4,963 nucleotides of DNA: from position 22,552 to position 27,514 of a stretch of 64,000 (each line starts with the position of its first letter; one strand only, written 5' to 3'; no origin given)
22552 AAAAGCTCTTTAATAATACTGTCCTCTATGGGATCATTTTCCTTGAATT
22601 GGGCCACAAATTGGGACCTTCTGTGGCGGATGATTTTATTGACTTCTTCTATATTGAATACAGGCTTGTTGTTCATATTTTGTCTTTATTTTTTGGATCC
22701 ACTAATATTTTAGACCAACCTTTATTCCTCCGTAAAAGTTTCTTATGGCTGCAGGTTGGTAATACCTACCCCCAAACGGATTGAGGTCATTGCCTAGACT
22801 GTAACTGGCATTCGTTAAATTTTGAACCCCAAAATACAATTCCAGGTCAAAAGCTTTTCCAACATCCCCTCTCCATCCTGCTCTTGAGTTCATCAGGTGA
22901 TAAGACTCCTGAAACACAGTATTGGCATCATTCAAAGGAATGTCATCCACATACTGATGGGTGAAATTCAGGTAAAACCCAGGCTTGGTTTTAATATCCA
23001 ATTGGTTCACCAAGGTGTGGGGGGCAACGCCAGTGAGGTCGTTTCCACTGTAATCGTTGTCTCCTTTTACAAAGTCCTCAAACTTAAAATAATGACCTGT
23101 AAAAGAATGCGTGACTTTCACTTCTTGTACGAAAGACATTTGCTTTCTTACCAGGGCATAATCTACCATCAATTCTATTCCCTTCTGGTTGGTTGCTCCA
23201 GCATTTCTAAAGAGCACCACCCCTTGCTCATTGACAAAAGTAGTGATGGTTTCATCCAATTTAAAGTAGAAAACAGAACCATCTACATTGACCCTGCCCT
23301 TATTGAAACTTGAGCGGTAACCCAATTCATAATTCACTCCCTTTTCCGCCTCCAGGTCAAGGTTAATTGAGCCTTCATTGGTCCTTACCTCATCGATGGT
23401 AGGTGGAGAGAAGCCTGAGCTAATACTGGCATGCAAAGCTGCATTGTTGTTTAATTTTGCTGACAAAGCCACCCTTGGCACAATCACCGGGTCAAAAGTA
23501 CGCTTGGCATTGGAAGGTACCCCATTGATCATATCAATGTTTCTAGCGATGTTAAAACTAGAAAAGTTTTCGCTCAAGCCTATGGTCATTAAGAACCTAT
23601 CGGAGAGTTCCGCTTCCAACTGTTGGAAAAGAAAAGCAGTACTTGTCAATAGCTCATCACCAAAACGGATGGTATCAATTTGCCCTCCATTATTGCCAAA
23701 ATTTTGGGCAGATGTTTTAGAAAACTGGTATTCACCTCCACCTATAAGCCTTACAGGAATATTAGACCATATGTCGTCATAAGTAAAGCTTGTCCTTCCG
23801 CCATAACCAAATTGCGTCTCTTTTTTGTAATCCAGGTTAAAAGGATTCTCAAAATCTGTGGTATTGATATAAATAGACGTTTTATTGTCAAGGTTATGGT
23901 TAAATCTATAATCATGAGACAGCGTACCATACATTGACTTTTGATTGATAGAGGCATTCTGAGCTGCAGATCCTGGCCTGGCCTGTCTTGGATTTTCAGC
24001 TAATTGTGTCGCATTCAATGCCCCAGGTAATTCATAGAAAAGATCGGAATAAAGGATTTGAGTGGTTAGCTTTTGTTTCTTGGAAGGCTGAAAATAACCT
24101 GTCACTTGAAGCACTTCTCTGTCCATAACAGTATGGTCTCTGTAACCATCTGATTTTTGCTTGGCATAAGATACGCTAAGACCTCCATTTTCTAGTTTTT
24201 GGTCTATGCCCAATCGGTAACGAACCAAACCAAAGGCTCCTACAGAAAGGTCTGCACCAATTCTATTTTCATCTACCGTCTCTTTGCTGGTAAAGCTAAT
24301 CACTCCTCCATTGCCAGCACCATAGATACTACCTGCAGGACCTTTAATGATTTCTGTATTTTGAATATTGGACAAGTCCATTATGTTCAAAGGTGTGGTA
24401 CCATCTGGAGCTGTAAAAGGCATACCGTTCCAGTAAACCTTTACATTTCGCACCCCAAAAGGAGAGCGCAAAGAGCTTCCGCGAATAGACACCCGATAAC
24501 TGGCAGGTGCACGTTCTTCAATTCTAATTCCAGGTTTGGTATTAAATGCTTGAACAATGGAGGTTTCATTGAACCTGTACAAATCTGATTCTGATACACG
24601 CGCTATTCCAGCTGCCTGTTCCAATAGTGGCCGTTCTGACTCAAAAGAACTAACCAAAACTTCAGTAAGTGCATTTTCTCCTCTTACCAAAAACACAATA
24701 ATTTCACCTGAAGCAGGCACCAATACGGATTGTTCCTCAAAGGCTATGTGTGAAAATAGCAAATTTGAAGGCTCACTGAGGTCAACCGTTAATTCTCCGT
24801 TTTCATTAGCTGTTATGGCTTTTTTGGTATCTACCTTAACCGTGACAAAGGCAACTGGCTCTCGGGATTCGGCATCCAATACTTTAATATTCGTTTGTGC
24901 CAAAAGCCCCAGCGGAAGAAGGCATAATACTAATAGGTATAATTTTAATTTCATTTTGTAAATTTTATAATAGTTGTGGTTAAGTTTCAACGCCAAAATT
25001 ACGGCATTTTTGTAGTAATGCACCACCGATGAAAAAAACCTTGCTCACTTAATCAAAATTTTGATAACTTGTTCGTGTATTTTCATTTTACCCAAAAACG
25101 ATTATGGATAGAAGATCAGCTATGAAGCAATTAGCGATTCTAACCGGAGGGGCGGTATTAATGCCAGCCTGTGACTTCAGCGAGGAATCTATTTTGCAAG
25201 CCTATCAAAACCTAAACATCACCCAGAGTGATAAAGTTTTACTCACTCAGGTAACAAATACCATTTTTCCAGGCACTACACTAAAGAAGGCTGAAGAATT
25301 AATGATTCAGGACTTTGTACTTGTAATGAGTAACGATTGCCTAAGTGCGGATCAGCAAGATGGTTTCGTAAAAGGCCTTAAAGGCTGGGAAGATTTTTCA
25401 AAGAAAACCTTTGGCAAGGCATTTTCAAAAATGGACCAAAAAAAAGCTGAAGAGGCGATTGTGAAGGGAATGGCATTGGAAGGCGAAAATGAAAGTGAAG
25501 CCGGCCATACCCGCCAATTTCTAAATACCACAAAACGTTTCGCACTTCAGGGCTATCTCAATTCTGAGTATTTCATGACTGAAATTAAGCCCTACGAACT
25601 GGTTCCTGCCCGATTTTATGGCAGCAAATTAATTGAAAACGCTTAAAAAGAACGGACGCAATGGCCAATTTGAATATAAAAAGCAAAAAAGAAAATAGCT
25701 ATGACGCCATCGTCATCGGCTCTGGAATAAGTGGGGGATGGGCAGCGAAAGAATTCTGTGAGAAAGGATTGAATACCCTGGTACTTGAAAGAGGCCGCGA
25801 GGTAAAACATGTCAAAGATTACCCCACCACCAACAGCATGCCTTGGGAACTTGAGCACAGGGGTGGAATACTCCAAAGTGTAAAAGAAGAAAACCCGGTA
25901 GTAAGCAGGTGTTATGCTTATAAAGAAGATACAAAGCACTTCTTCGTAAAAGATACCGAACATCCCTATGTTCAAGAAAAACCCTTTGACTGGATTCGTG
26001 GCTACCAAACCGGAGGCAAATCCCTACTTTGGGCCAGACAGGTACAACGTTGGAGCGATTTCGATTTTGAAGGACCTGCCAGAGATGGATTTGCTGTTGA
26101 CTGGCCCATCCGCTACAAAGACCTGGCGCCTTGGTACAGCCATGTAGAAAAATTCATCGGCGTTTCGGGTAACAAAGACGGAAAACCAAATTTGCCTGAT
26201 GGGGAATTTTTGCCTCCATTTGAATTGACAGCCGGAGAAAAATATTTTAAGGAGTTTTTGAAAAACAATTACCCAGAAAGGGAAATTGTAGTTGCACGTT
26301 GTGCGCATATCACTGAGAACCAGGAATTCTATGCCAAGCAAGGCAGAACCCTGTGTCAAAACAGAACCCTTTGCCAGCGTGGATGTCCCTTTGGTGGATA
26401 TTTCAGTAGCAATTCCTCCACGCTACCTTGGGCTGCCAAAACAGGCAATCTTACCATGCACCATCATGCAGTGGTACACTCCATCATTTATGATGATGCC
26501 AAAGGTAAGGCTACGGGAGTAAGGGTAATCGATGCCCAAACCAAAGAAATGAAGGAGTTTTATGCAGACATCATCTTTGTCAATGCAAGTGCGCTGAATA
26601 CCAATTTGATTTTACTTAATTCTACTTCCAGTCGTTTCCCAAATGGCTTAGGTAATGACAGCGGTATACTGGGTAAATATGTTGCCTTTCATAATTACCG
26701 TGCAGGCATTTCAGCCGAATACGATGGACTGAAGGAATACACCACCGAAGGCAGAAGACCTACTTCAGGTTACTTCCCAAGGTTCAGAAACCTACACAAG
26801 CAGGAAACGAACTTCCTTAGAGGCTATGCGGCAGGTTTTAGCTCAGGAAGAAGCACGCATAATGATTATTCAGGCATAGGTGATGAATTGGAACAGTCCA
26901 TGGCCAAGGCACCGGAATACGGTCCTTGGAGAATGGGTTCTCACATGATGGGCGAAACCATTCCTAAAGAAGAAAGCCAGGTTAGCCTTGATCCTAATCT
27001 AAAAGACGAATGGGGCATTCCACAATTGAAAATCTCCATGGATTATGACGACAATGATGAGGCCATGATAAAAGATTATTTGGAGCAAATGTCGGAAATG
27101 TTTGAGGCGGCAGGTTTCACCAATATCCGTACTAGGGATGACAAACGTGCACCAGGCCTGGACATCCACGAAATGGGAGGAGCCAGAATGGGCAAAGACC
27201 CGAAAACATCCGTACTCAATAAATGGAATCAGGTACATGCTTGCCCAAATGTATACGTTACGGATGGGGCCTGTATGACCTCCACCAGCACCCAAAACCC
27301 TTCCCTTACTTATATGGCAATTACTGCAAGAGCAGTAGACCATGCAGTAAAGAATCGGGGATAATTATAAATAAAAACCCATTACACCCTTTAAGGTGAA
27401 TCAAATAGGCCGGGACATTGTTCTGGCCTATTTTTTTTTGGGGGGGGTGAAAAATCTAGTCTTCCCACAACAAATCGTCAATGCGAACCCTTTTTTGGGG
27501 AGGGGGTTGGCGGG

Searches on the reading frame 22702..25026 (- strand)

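Call 13: search_protein_families(library=pfam, proteins=[window:22702-25026:-], max_evalue=0.001)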
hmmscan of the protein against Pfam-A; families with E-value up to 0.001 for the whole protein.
window:22702-25026:- (774 aa): 3 families
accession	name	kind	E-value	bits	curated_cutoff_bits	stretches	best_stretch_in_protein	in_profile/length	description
PF00593.30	TonB_dep_Rec_b-barrel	-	3.8e-33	116.4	27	1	359-737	79-436/436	TonB dependent receptor-like, beta-barrel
PF07715.20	Plug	-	9.9e-15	55.4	23.9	1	136-241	4-105/107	TonB-dependent Receptor Plug Domain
PF13715.12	CarbopepD_reg_2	-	0.00012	22.4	32.2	1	48-125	4-88/88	CarboxypepD_reg-like domain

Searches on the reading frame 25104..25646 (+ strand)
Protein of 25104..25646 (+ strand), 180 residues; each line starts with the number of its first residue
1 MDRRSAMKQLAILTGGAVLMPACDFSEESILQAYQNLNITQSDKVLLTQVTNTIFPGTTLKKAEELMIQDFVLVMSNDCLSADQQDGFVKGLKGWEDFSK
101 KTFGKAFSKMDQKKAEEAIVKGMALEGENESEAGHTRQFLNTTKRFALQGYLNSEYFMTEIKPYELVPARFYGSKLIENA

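Call 13: search_protein_families(library=pfam, proteins=[window:25104-25646:+], max_evalue=0.001)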
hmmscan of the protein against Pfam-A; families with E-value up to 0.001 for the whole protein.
window:25104-25646:+ (180 aa): 1 family
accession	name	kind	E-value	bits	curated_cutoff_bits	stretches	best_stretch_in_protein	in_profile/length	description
PF13618.11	Gluconate_2-dh3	-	2.7e-19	70.3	23.4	1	44-167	4-131/135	Gluconate 2-dehydrogenase subunit 3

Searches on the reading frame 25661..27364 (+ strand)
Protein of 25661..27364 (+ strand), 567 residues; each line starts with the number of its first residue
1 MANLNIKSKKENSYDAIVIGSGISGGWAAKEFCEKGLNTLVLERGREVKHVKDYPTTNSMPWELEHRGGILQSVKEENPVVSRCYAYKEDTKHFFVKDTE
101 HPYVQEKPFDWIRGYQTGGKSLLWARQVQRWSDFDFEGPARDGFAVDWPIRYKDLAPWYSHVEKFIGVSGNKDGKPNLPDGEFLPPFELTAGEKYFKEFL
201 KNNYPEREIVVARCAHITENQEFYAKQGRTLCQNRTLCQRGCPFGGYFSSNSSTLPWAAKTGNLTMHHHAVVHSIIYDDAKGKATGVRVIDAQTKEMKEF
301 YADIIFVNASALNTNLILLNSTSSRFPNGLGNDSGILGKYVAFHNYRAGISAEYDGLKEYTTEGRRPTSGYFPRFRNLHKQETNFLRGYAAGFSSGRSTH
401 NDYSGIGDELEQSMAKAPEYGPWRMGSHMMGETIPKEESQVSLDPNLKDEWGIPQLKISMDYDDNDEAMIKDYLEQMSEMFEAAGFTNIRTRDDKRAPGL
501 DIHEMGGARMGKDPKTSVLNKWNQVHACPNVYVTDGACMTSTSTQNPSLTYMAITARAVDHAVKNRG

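Call 13: search_protein_families(library=pfam, proteins=[window:25661-27364:+], max_evalue=0.001)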
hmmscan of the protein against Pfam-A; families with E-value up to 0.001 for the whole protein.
window:25661-27364:+ (567 aa): 3 families
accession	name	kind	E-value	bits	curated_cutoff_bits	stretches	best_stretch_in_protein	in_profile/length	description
PF05199.19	GMC_oxred_C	-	1.3e-23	84.5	24.6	1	435-554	1-138/139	GMC oxidoreductase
PF00732.25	GMC_oxred_N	-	2.9e-09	37.5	23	1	227-323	106-202/218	GMC oxidoreductase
PF01266.30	DAO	-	0.00047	20.2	27.9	0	15-48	1-34/353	FAD dependent oxidoreductase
